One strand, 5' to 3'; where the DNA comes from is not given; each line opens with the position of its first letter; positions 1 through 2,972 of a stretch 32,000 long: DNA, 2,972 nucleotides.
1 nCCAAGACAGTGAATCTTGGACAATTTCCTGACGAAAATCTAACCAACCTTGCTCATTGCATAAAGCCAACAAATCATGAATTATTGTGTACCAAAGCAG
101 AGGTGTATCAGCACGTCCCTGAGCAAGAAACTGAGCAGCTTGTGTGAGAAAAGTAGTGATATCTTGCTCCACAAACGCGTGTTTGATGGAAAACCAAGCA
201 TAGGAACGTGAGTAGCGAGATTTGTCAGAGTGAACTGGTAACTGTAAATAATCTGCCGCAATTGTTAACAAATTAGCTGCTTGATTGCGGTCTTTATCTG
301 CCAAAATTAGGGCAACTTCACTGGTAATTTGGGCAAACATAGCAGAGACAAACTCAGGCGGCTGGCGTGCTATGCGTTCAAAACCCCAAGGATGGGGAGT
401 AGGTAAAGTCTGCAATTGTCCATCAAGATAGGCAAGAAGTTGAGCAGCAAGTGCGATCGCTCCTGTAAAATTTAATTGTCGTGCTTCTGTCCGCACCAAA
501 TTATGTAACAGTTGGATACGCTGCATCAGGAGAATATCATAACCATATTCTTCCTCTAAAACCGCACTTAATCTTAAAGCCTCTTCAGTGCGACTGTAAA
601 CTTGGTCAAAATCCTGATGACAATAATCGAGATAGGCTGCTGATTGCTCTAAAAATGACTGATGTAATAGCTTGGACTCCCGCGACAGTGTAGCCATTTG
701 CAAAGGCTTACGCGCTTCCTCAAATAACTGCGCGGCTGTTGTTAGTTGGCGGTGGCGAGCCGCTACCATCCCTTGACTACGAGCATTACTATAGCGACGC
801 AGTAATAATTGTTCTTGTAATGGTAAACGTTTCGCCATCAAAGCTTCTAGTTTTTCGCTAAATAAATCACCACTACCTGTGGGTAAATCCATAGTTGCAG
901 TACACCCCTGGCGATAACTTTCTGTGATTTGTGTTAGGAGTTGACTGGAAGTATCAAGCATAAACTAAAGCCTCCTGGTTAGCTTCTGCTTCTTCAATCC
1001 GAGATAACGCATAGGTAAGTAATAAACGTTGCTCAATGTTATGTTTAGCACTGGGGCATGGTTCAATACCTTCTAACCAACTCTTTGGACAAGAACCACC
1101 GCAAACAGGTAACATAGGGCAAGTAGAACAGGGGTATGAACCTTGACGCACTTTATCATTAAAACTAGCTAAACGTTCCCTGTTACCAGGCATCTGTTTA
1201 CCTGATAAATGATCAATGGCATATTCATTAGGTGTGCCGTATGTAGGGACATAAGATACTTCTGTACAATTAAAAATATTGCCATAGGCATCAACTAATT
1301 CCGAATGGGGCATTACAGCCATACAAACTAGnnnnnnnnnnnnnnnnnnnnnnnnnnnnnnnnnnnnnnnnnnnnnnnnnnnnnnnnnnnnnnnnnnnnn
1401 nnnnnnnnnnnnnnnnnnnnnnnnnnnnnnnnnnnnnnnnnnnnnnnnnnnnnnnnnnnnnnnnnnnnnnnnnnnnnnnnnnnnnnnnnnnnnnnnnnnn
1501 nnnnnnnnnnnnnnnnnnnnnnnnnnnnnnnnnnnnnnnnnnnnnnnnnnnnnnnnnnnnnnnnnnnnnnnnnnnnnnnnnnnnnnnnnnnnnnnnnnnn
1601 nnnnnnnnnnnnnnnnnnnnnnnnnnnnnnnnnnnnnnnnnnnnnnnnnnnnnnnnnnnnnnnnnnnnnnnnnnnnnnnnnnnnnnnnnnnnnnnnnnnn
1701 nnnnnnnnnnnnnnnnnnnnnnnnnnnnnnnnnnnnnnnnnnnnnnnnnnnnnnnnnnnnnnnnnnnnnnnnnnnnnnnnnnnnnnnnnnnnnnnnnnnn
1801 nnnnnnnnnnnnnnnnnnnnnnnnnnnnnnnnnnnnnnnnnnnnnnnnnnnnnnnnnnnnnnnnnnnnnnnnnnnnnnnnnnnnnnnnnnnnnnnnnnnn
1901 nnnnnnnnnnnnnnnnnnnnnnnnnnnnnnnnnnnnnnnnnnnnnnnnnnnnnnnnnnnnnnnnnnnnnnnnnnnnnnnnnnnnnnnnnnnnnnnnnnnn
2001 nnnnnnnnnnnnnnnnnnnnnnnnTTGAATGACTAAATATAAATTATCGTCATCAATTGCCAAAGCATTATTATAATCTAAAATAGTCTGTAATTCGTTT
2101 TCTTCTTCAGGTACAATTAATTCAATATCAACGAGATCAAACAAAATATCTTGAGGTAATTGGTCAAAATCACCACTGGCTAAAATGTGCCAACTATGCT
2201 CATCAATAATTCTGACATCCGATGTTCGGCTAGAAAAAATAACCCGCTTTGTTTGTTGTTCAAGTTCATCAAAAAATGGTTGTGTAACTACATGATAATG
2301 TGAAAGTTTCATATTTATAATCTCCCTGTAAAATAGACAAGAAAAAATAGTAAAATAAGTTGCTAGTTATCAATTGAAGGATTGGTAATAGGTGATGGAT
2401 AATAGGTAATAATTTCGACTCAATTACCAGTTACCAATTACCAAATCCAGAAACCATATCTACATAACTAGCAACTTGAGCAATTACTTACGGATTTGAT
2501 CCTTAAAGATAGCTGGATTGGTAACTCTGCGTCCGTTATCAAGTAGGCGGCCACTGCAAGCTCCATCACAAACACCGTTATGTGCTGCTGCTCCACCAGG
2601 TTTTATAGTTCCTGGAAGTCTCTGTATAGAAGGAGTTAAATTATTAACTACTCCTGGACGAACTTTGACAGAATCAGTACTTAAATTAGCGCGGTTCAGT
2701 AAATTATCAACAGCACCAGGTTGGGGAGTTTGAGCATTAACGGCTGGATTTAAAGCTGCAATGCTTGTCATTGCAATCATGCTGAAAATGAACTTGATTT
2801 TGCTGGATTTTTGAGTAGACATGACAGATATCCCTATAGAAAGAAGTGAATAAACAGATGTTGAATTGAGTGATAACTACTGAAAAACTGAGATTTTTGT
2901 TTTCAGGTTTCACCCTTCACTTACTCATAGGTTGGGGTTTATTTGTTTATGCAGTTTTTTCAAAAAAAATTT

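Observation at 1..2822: rSAM/SPASM maturase with a Sec-signal, two-Cys peptide and a translationally coupled unknown gene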

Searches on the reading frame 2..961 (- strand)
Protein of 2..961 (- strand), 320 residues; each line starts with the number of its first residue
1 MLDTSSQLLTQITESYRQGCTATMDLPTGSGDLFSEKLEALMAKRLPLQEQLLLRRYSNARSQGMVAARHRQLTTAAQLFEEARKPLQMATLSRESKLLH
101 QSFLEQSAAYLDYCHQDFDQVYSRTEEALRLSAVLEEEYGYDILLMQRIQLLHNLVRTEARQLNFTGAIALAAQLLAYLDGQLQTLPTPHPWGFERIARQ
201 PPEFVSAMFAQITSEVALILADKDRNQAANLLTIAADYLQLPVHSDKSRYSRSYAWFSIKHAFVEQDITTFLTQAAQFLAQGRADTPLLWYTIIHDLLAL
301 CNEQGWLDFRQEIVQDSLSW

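Call 4: search_protein_families(library=ncbifam, proteins=[window:2-961:-], max_evalue=0.01)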
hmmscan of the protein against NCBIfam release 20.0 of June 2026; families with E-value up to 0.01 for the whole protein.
window:2-961:- (320 aa): 0 families

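Call 5: search_protein_families(library=pfam, proteins=[window:2-961:-], max_evalue=0.01)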
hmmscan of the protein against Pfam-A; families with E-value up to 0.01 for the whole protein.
window:2-961:- (320 aa): 0 families

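Call 24: find_homologous_proteins(query=window:2-961:-)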
Query window:2-961:- (320 aa): 51 proteins with E <= 0.001 among 6444 candidates.
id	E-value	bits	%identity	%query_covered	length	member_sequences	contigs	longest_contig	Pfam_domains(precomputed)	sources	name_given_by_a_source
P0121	5.1e-205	698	100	100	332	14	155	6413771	-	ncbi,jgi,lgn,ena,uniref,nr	ncbi:hypothetical protein ACN23B_10660 [Anabaena sp. FACHB-709]|uniref:Uncharacterized protein n=2 T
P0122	5.2e-134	464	68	100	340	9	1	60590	-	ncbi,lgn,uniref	ncbi:hypothetical protein [Nostoc sp.]|uniref:hypothetical protein n=1 Tax=Nostoc sp. TaxID=1180 Rep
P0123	2.1e-130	453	67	100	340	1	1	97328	-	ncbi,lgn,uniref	ncbi:hypothetical protein [Nostoc sp.]|uniref:hypothetical protein n=1 Tax=Nostoc sp. TaxID=1180 Rep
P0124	1.9e-107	377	57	99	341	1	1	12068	-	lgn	-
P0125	3.0e-107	377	58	100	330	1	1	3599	-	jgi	jgi:hypothetical protein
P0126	1.4e-103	365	56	99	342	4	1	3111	-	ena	-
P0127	1.8e-101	358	57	100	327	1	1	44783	-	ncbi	-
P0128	5.0e-101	356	55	99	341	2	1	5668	-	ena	-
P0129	8.1e-98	346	56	100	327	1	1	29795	-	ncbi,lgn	-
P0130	2.0e-97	344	52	100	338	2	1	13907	-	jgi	-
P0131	5.7e-93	330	52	100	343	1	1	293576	-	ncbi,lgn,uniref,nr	ncbi:hypothetical protein NIES4075_60150 [Tolypothrix sp. NIES-4075]|uniref:hypothetical protein n=1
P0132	8.5e-93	329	51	98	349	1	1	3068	-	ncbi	-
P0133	1.1e-91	326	51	100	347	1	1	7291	-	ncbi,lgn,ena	-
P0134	1.6e-91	325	51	99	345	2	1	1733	-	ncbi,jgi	jgi:hypothetical protein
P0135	1.8e-91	325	51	98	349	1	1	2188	-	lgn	-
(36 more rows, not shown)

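Call 27: search_solved_structures(query=A2, max_evalue=1)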
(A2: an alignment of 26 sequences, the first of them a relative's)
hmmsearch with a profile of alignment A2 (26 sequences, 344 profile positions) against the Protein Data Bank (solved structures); distinct sequences matched with E-value up to 1: 1.
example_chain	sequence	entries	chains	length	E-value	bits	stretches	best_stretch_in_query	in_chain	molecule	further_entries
3a8y_C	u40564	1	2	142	0.072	15.3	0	164-186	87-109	BAG family molecular chaperone regulator 5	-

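Call 34: predict_structure(alignment_id=A2)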
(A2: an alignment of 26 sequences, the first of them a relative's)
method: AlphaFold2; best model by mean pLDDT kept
length: 332 residues; sequences in the alignment: 26
mean_pLDDT: 88.7   pTM: 0.88
mean pLDDT of the five models: 88.7, 88.5, 88.1, 86.7, 85.4
residues with pLDDT >= 90: 221; 70-90: 81; 50-70: 26; < 50: 4
segments of 3 or more residues with pLDDT < 50: none
pLDDT, mean of each block of 10 residues (from residue 1): 71 94 64 82 94 94 96 97 95 96 96 97 96 92 91 96 96 94 80 81 89 94 91 89 61 92 94 94 87 93 89 87 71 62
secondary structure, 60 per line:
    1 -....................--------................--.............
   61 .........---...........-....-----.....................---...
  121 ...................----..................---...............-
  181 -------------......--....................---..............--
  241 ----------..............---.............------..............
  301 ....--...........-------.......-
elements in order: H2-21 H30-45 H48-69 H73-83 H85-88 H94-114 H118-139 H144-161 H165-179 H194-199 H202-221 H225-238 H251-264 H268-280 H287-304 H307-317 H325-331

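Call 37: fold_search(model_id=the predicted structure, library=pdb)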
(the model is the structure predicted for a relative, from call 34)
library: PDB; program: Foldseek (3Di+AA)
matches with E <= 10: 833; with E <= 0.001: 0
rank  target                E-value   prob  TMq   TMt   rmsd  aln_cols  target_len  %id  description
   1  8v24_A                3.0e-03  1.00  0.30  0.30   9.6       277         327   16  LapB cytoplasmic domain in complex with LpxC (released 2024-04-24)
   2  4zlh_A                1.4e-02  1.00  0.31  0.32   9.1       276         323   14  Structure of the LapB cytoplasmic domain at 2 angstroms (released 2015-11-11)
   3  4zlh_B                2.6e-02  1.00  0.31  0.30   9.6       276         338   16  Structure of the LapB cytoplasmic domain at 2 angstroms (released 2015-11-11)
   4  9ya0_BA               2.8e-02  0.94  0.26  0.26  16.3       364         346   13  Cryo-EM structure of pre-conoid ring 2 (PCR P2 ring)from Toxoplasma gondii (released 2025-11-19)
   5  5o01_A                3.6e-02  1.00  0.38  0.47  13.7       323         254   14  Crystal structure of BtubC (BKLC) from P. vanneervenii (released 2017-07-19)
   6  1hz4                  3.8e-02  0.95  0.25  0.23  16.2       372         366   10  CRYSTAL STRUCTURE OF TRANSCRIPTION FACTOR MALT DOMAIN III (released 2001-11-28)
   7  9dze_A                3.9e-02  0.97  0.28  0.28  18.4       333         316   14  Computationally Designed Bifaceted Protein Nanomaterial pD5-14 (released 2024-10-30)
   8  5o09_1C               4.3e-02  1.00  0.39  0.50  12.3       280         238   15  BtubABC mini microtubule (released 2017-07-19)
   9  7aie_D                4.7e-02  1.00  0.40  0.60   6.4       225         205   13  Crystal structure of a truncated form of the KLC1-TPR domain ([A1-B5] fragment) - Monoclinic crystal form (released 2021-10-06)
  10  9up5_B                4.7e-02  0.99  0.31  0.31  10.8       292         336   14  Crystal structure of LapB from Klebsiella pneumoniae (released 2026-03-04)
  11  7ai4_B                5.1e-02  1.00  0.43  0.56   7.1       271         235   12  Crystal structure of the KLC1-TPR domain truncated from its nonTPR region ([A1-B6]-Delta-nonTPR fragment) (released 2021-10-06)
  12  9up5_A                5.1e-02  0.99  0.31  0.31  12.0       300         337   14  Crystal structure of LapB from Klebsiella pneumoniae (released 2026-03-04)
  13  5oj8                  5.3e-02  1.00  0.41  0.60   6.5       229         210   12  Crystal structure of the KLC1-TPR domain ([A1-B5] fragment) (released 2017-10-11)
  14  3nf1                  5.3e-02  1.00  0.47  0.53   7.6       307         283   14  Crystal structure of the TPR domain of kinesin light chain 1 (released 2011-05-25)
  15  4y6w                  6.6e-02  1.00  0.35  0.50   7.4       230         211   15  Crystal structure of Podosopora anserina putative kinesin light chain nearly identical TPR-like repeats (released 2015-10-07)
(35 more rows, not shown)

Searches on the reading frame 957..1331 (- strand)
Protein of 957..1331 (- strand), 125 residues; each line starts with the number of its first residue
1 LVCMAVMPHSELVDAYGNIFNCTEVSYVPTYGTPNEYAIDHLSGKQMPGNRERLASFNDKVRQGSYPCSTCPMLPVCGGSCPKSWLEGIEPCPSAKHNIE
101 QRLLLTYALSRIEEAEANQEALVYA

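Call 72: search_protein_families(library=pfam, proteins=[window:957-1331:-], max_evalue=10)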
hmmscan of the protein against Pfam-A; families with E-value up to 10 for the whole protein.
seq(125 aa): 0 families

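Call 73: search_protein_families(library=ncbifam, proteins=[window:957-1331:-], max_evalue=10)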
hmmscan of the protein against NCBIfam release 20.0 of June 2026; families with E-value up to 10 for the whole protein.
seq(125 aa): 8 families
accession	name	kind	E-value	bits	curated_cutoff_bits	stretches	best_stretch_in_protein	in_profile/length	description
TIGR04085.1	rSAM_more_4Fe4S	domain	6.6e-11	42.5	27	1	3-87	1-80/93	SPASM domain-containing protein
TIGR04463.1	rSAM_vs_C_rich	equivalog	8.1e-07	28.1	525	1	2-106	321-427/438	TIGR04463 family radical SAM/SPASM RiPP maturase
TIGR03942.1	sulfatase_rSAM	equivalog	0.00074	18.7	349.45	1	12-87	259-330/363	anaerobic sulfatase maturase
NF047865.1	rSAM_PapB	equivalog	0.0022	17.3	340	1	12-83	255-318/330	PapB family radical SAM/SPASM ranthipeptide maturase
TIGR04334.1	rSAM_Clo7bot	equivalog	0.0035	16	600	1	68-111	392-437/440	radical SAM/SPASM domain Clo7bot peptide maturase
NF052473.1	rSAM_FlmE_OhkG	exception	0.028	13.1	500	1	6-110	360-458/481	FlmE/OhkG family radical SAM/SPASM peptide maturase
TIGR04163.1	rSAM_cobopep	equivalog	0.072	11.8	375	1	13-84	323-390/428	peptide-modifying radical SAM enzyme CbpB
NF041298.1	rSAM_mat_DynA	equivalog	0.18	10.8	450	1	13-82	259-322/356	dynobactin maturation radical SAM/SPASM protein DynA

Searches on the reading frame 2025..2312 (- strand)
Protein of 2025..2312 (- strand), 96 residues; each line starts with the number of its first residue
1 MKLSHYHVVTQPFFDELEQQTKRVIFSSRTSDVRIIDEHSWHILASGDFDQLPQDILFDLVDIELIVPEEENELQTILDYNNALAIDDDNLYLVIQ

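Call 72: search_protein_families(library=pfam, proteins=[window:2025-2312:-], max_evalue=10)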
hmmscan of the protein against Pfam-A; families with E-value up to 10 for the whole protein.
seq(96 aa): 0 families

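Call 73: search_protein_families(library=ncbifam, proteins=[window:2025-2312:-], max_evalue=10)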
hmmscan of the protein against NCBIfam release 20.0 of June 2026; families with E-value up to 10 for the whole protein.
seq(96 aa): 2 families
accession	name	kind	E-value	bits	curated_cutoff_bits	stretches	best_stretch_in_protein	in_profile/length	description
NF038107.1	rSAM_NF038107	equivalog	0.00056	18.8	600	1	1-94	1-88/444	Cys-every-fifth radical SAM/SPASM peptide maturase CefB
TIGR04280.1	geopep_mat_rSAM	hypoth_equivalog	0.029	13.4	400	1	1-79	1-72/428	geopeptide radical SAM maturase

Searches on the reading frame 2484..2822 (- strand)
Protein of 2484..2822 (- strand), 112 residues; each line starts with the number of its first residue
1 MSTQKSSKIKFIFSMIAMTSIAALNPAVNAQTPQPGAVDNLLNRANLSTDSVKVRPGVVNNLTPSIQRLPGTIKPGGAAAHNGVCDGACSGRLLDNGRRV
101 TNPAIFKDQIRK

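Call 4: search_protein_families(library=ncbifam, proteins=[window:2484-2822:-], max_evalue=0.01)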
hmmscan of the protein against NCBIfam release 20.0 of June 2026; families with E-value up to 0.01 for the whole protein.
window:2484-2822:- (112 aa): 0 families

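Call 5: search_protein_families(library=pfam, proteins=[window:2484-2822:-], max_evalue=0.01)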
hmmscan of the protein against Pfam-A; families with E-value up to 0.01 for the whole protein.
window:2484-2822:- (112 aa): 0 families

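Call 61: find_homologous_proteins(query=window:2484-2822:-, max_evalue=0.01)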
Query window:2484-2822:- (112 aa): 2 proteins with E <= 0.01 among 13 candidates.
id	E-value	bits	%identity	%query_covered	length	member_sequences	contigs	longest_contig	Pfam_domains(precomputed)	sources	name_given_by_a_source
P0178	2.2e-65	235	97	100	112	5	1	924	-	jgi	jgi:hypothetical protein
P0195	1.2e-50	188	81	100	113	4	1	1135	-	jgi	jgi:hypothetical protein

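Call 66: search_protein_representatives(protein=window:2484-2822:-)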
Query: 112 residues. Proteins with E-value up to 0.001 (for the whole library): 25; up to 1e-10: 9; up to 1e-30: 1. The best 25 are listed.
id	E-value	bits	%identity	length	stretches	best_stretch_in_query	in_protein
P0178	6.9e-66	235.3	97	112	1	1-112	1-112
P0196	1.5e-16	76.9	53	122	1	3-105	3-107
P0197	1.6e-16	76.8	52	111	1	1-105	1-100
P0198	2.1e-16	76.4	51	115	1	1-106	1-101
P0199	2.7e-14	69.6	49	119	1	1-106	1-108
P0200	3.9e-13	65.9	44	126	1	1-99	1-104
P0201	9.1e-13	64.7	40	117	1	1-107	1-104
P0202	2.0e-11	60.4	45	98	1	6-86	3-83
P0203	3.7e-11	59.6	43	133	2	1-63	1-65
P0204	2.6e-10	56.8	44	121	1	1-92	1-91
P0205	4.6e-09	52.8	38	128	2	6-79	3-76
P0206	7.5e-08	48.9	42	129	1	1-106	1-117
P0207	1.2e-07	48.3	41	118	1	1-91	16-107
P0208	7.0e-07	45.8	55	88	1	1-55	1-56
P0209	3.3e-06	43.6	36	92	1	4-91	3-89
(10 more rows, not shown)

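Call 73: search_protein_families(library=ncbifam, proteins=[window:2484-2822:-], max_evalue=10)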
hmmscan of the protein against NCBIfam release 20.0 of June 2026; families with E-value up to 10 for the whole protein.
window:2484-2822:- (112 aa): 2 families
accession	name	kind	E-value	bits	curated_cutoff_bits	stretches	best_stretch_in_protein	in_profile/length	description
NF003099.0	PRK04019.2-2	equivalog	0.089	11.9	341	1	13-62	217-266/293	50S ribosomal protein L10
NF003098.0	PRK04019.1-5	equivalog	0.15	11.2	331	1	13-53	238-278/336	50S ribosomal protein L10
